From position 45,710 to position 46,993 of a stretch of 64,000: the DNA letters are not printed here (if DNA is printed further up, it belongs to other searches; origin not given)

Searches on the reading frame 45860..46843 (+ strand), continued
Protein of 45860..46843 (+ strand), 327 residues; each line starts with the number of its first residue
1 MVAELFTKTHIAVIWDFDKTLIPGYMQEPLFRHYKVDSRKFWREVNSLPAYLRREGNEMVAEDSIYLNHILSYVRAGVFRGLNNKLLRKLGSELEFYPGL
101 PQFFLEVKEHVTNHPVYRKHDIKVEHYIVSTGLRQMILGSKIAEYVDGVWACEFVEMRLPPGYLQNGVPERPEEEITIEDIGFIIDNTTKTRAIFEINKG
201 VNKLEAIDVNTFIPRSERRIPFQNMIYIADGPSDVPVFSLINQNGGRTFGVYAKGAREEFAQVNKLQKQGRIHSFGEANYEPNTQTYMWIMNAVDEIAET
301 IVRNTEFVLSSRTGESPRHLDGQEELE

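Call 82: get_annotated_region(hit=H7, flank=6000)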
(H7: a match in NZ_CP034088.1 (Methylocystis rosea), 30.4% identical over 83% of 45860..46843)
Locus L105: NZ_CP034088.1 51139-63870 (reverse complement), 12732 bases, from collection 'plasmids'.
description: Methylocystis rosea strain GW6 plasmid pGW6_2, complete sequence
organism: Methylocystis rosea (NCBI taxid 173366)
taxonomy: Bacteria; Pseudomonadota; Alphaproteobacteria; Hyphomicrobiales; Methylocystaceae; Methylocystis; Methylocystis rosea
host: -; source: cell culture,groundwater; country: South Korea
typing (MOB-suite, as given by PLSDB): mobilizable; relaxase MOBP
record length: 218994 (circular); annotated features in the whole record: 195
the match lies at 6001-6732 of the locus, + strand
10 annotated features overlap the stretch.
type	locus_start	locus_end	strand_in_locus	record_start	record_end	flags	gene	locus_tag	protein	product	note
CDS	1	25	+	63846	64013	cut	-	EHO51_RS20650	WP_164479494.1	DUF6876 family protein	-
CDS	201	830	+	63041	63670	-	-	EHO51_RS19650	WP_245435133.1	restriction endonuclease subunit S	-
CDS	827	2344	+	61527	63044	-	-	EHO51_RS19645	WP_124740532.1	type I restriction-modification system subunit M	GO:0009307 - DNA restriction-modification system [Evidence IEA]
CDS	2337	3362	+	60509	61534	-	-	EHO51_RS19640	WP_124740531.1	virulence RhuM family protein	-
CDS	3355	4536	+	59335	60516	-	-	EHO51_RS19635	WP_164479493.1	restriction endonuclease subunit S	-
CDS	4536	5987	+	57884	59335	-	-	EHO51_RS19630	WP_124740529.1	Shedu immune nuclease family protein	-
CDS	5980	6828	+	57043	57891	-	-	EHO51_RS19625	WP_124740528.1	HAD family hydrolase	-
CDS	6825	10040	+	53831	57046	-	-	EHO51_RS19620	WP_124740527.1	HsdR family type I site-specific deoxyribonuclease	GO:0009307 - DNA restriction-modification system [Evidence IEA]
CDS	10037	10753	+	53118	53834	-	-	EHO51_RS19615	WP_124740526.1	SprT family zinc-dependent metalloprotease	GO:0006508 - proteolysis [Evidence IEA]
CDS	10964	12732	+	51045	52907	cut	-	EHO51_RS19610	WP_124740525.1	DUF262 domain-containing protein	-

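Call 91: search_solved_structures(query=A2, max_evalue=0.1)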
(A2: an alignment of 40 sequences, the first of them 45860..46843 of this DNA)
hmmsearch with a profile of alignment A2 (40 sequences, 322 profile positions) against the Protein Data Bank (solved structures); distinct sequences matched with E-value up to 0.1: 0.
